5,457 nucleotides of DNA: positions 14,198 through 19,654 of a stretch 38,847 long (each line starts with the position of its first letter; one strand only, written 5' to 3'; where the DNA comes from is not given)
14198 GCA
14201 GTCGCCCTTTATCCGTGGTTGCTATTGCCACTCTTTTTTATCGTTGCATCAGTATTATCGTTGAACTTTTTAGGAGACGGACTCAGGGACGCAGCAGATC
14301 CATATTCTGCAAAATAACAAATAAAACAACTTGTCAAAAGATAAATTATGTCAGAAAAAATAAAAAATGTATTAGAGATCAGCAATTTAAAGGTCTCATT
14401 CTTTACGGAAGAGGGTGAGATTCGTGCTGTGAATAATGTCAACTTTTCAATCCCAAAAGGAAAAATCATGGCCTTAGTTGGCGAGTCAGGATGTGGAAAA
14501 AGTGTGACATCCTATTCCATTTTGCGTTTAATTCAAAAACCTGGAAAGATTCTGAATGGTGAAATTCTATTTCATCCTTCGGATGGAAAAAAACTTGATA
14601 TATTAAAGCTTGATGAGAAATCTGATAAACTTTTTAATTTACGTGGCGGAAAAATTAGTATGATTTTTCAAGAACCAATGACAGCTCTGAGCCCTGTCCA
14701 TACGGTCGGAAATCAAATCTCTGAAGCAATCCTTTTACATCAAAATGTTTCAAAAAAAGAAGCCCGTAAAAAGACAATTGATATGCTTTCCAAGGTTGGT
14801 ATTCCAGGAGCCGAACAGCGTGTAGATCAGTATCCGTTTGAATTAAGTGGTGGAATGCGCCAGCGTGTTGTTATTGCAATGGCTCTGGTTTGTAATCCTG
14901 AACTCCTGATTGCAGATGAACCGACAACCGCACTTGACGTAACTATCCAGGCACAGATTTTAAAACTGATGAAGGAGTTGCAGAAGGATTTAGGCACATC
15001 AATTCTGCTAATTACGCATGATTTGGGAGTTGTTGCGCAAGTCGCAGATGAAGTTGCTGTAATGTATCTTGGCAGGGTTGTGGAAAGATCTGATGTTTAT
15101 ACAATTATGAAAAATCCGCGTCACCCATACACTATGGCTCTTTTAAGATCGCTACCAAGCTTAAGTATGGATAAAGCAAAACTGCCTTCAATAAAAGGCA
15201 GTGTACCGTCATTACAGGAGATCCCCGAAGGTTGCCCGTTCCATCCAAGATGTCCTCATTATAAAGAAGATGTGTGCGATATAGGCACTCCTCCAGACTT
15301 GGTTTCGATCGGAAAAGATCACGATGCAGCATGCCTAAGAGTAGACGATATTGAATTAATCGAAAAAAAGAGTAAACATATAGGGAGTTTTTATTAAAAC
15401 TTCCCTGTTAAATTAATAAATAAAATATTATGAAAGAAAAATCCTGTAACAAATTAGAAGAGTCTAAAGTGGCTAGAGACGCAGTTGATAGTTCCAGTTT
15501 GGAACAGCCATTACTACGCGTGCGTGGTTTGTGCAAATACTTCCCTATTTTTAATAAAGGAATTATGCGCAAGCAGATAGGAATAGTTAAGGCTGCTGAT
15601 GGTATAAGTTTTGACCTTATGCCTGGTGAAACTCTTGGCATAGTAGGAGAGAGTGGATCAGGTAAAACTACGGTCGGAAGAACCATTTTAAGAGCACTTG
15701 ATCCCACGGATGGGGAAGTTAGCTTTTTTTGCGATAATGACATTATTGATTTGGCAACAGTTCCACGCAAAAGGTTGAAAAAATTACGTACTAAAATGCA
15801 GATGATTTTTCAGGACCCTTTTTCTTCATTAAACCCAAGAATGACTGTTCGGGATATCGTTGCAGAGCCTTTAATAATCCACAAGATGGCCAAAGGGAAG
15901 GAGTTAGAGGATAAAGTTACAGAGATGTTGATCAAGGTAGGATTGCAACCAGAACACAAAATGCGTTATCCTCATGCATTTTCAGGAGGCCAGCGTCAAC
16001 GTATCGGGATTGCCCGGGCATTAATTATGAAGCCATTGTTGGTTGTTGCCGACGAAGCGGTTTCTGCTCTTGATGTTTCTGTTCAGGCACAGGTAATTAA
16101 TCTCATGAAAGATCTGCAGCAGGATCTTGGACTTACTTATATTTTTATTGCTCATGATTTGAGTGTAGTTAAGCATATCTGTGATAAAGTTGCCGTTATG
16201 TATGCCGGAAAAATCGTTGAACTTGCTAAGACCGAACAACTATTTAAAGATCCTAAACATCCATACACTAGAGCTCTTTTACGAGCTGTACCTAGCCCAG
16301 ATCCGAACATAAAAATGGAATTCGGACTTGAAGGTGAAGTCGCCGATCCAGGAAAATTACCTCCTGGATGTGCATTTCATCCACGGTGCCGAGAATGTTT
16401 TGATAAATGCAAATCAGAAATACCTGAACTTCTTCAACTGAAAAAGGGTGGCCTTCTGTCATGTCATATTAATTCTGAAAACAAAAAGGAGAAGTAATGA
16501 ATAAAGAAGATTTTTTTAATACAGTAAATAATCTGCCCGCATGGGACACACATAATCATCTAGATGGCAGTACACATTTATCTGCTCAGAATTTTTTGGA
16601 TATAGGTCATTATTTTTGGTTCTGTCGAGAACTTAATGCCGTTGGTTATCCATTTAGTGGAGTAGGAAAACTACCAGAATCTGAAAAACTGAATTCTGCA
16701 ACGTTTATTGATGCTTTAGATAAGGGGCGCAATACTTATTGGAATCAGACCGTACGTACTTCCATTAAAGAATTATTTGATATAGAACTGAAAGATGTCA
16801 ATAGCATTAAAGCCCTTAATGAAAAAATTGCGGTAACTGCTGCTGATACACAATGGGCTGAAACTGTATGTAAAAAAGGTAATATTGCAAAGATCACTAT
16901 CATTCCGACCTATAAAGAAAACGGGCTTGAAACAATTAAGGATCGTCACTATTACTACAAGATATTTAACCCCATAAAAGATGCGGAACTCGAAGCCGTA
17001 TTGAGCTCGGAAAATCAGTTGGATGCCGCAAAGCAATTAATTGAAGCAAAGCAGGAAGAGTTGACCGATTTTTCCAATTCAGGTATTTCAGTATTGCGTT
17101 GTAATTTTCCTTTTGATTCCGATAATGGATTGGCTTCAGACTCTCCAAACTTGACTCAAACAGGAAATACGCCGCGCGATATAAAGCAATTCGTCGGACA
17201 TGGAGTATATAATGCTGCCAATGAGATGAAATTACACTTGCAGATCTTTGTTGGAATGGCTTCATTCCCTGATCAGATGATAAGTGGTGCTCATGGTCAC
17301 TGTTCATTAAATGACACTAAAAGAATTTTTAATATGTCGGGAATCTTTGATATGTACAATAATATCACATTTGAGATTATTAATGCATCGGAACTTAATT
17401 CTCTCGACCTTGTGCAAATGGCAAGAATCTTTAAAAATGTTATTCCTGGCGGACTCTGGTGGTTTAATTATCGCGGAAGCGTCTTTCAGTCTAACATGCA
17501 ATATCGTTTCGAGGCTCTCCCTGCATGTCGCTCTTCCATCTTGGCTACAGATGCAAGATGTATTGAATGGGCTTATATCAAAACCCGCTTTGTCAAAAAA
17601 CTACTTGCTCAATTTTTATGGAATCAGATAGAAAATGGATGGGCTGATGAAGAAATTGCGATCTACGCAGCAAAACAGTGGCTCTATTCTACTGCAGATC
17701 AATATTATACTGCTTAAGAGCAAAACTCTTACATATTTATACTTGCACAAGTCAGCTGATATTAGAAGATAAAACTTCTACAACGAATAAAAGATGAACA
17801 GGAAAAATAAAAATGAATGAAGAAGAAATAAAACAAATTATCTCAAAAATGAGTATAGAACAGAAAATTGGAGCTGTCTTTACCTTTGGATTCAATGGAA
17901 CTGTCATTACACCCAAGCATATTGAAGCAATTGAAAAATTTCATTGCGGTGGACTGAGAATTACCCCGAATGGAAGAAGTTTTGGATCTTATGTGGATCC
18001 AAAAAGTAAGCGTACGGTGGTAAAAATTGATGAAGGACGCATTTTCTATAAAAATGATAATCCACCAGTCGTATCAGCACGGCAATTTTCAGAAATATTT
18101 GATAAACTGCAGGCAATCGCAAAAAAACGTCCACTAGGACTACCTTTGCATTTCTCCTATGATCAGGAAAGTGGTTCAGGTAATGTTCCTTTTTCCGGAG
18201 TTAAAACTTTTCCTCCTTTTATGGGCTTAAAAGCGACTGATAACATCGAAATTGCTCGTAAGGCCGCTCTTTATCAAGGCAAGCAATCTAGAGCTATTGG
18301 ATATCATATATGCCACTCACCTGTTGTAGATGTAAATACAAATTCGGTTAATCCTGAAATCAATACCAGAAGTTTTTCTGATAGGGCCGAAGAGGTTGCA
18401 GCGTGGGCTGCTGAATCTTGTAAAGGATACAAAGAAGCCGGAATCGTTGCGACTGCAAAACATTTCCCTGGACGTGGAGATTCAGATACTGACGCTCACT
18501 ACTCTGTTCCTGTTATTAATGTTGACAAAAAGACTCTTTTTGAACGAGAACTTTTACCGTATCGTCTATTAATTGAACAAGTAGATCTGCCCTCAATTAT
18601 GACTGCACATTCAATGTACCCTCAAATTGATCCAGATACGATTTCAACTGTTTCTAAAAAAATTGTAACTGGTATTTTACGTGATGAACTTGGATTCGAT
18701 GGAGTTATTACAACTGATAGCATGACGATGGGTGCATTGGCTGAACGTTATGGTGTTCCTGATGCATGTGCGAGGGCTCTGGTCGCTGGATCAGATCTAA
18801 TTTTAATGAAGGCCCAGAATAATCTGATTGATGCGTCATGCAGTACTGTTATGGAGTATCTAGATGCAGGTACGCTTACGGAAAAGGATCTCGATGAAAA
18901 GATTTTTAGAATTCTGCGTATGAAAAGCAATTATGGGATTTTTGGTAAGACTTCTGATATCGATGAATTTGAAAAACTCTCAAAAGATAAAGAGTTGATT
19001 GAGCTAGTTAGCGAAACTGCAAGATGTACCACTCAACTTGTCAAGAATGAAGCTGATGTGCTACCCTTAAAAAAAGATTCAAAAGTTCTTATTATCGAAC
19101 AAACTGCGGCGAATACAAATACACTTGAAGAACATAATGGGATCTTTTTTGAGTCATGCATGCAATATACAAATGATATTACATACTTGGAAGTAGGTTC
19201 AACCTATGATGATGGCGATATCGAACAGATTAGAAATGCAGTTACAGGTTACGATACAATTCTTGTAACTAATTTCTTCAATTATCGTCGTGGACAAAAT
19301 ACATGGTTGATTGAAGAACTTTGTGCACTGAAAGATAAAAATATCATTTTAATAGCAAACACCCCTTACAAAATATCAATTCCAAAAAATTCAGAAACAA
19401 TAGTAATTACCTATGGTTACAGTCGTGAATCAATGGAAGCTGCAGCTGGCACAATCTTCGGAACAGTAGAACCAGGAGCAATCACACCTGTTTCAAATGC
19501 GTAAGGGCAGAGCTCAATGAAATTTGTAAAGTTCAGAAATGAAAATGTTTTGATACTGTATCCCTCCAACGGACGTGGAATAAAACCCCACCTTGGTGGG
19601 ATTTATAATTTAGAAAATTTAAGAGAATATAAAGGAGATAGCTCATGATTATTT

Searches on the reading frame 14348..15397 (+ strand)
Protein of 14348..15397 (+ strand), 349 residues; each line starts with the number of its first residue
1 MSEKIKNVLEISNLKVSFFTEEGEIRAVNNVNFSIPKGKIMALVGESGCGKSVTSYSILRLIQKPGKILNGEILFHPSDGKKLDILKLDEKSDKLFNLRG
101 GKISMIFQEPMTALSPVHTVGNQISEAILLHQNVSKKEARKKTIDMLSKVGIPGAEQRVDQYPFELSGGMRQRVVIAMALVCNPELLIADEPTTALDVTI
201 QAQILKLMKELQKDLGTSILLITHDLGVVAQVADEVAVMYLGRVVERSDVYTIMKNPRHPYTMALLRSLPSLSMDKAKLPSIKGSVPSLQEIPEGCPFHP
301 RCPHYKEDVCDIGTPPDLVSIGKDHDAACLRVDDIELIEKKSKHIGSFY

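Call 3: search_protein_families(library=pfam, proteins=[window:14348-15397:+], max_evalue=0.01)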
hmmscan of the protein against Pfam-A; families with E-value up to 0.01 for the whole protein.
window:14348-15397:+ (349 aa): 4 families
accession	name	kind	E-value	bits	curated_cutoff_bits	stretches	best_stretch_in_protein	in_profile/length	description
PF00005.33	ABC_tran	-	1.1e-28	100.9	25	1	28-194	1-137/137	ABC transporter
PF08352.17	oligo_HPY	-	1.8e-20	73.5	27.1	1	245-307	1-63/65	Oligopeptide/dipeptide transporter, C-terminal region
PF13304.12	AAA_21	-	7.1e-08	33.3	27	1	157-229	229-303/304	AAA domain, putative AbiEii toxin, Type IV TA system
PF02463.25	SMC_N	-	0.0012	18.8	40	0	39-238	25-211/220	RecF/RecN/SMC N terminal domain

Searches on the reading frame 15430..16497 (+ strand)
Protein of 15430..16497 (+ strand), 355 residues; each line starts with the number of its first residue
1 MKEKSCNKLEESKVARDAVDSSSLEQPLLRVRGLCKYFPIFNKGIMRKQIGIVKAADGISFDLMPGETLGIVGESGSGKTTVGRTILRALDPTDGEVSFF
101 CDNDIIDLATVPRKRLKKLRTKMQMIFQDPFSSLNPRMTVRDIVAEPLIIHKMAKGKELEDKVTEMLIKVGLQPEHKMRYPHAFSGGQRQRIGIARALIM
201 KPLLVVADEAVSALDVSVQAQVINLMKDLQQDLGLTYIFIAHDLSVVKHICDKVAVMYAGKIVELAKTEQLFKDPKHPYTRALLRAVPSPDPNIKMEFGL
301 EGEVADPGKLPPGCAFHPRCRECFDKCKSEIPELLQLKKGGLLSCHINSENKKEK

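Call 3: search_protein_families(library=pfam, proteins=[window:15430-16497:+], max_evalue=0.01)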
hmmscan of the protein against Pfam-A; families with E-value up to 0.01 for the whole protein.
window:15430-16497:+ (355 aa): 5 families
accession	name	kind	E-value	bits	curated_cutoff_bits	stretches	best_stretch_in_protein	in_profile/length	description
PF00005.33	ABC_tran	-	1.1e-29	104.3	25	1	57-211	2-136/137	ABC transporter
PF08352.17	oligo_HPY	-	3.3e-20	72.7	27.1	1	263-327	1-65/65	Oligopeptide/dipeptide transporter, C-terminal region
PF02463.25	SMC_N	-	0.00055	19.9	40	1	70-254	28-208/220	RecF/RecN/SMC N terminal domain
PF13401.12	AAA_22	-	0.0006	20.6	27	1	71-129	10-60/130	AAA domain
PF13191.12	AAA_16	-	0.0023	18.9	32.6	1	69-122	27-85/167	AAA ATPase domain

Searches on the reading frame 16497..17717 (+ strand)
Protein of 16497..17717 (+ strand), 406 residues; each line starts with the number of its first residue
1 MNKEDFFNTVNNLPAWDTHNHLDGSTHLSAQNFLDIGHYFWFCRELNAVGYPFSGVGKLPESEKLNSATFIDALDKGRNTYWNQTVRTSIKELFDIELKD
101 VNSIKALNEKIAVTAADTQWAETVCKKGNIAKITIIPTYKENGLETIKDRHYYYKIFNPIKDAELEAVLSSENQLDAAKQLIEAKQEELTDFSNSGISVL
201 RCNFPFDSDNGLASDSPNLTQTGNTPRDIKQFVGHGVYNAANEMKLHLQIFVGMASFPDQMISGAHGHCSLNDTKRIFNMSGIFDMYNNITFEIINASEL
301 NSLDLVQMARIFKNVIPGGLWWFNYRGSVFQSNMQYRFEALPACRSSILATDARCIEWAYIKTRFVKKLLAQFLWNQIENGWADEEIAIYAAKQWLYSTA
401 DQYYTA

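Call 3: search_protein_families(library=pfam, proteins=[window:16497-17717:+], max_evalue=0.01)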
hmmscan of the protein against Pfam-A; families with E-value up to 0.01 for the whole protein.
window:16497-17717:+ (406 aa): 0 families

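Call 4: search_protein_families(library=ncbifam, proteins=[window:16497-17717:+], max_evalue=0.01)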
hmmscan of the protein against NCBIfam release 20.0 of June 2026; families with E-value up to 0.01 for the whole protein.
window:16497-17717:+ (406 aa): 1 family
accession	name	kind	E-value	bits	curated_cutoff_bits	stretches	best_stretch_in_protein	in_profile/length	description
NF002794.0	PRK02925.1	equivalog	1.8e-05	23.9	387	1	295-405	347-458/459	glucuronate isomerase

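Call 47: search_protein_families(library=pfam, proteins=[window:16497-17717:+], max_evalue=1)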
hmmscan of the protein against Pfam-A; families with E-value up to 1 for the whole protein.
window:16497-17717:+ (406 aa): 1 family
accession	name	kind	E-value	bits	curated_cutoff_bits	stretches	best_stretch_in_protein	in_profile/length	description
PF02614.20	UxaC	-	0.02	14.2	25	0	302-403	355-463/464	Glucuronate isomerase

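Call 73: search_solved_structures(query=window:16497-17717:+, max_evalue=0.01)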
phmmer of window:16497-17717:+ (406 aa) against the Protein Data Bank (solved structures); distinct sequences matched with E-value up to 0.01: 5.
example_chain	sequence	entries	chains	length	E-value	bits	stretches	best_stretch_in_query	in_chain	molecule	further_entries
4i6v_A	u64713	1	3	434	1.7e-09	40.3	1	227-398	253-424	Amidohydrolase 2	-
2q08_A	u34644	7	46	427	5e-05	25.6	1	284-379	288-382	BH0493 protein | Uronate isomerase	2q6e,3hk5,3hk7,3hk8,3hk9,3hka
2pnk_A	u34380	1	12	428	5.1e-05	25.6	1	284-379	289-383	BH0493 protein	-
2qee_A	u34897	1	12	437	5.4e-05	25.5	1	284-379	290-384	BH0493 protein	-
1j5s_A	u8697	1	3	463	0.00035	22.8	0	289-382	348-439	URONATE ISOMERASE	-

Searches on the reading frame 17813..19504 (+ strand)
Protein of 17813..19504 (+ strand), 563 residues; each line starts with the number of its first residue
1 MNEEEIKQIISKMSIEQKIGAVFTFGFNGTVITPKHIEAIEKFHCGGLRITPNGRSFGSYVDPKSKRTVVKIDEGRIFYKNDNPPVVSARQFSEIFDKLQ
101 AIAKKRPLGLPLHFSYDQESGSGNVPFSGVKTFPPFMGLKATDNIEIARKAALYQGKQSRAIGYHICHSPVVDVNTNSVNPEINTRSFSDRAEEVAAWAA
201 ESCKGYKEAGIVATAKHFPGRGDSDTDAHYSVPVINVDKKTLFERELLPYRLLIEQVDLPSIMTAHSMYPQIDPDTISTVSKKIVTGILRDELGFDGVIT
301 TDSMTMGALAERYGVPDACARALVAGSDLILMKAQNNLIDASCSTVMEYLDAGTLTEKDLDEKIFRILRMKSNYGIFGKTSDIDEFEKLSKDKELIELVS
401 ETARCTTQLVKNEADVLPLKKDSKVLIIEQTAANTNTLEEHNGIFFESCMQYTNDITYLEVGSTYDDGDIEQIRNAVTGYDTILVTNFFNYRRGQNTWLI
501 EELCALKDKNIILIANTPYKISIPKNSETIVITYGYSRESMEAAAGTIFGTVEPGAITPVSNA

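Call 3: search_protein_families(library=pfam, proteins=[window:17813-19504:+], max_evalue=0.01)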
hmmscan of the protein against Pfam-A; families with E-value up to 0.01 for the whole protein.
window:17813-19504:+ (563 aa): 2 families
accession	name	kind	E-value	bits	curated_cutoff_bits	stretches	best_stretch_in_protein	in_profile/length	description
PF00933.27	Glyco_hydro_3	-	5.1e-69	233.6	27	1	86-369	39-315/316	Glycosyl hydrolase family 3 N terminal domain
PF01915.27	Glyco_hydro_3_C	-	3.1e-07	31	31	1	409-561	3-168/200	Glycosyl hydrolase family 3 C-terminal domain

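Call 75: search_solved_structures(query=window:17813-19504:+, max_evalue=1e-20)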
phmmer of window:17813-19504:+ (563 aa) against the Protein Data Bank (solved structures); distinct sequences matched with E-value up to 1e-20: 22.
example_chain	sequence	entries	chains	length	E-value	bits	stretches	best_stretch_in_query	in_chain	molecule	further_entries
6k5j_A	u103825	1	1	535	2.3e-59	204.4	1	75-553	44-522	GH3 beta-N-acetylglucosaminidase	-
3bmx_A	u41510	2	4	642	3.4e-46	161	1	90-440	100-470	Uncharacterized lipoprotein ybbD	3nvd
4zm6_A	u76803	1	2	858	7e-46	160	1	87-561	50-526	N-acetyl-beta-D glucosaminidase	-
3lk6_A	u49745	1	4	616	1.5e-45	158.9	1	90-440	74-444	Lipoprotein ybbD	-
4gyj_A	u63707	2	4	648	1.7e-45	158.7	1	90-440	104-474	Uncharacterized lipoprotein ybbD | Glycoside Hydrolase NagZ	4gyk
3tev_A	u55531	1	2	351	3.1e-42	147.9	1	116-353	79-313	Glycosyl hyrolase, family 3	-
3sql_A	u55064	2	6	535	5.7e-38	133.9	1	109-372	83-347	Glycosyl hydrolase family 3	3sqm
3wo8_A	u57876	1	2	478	7.1e-37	130.2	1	146-380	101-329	Beta-N-acetylglucosaminidase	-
5bza_A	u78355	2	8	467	1.2e-35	126.2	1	117-337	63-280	Beta-N-acetylhexosaminidase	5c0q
7vi6_A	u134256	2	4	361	1e-33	119.8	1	159-332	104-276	Beta-N-acetylhexosaminidase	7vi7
6gfv_A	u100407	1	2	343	9.1e-27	96.9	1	109-372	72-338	Probable conserved lipoprotein LpqI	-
4yyf_A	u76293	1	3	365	1.1e-25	93.3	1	109-364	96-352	Beta-N-acetylhexosaminidase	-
5vqd_A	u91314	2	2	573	7.1e-25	90.6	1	89-431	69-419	Beta-glucoside phosphorylase BglX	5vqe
5g1m_A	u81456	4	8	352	1.2e-24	89.8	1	103-332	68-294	BETA-HEXOSAMINIDASE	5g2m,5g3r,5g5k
5bu9_A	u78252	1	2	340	1.5e-23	86.3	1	101-348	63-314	Beta-N-acetylhexosaminidase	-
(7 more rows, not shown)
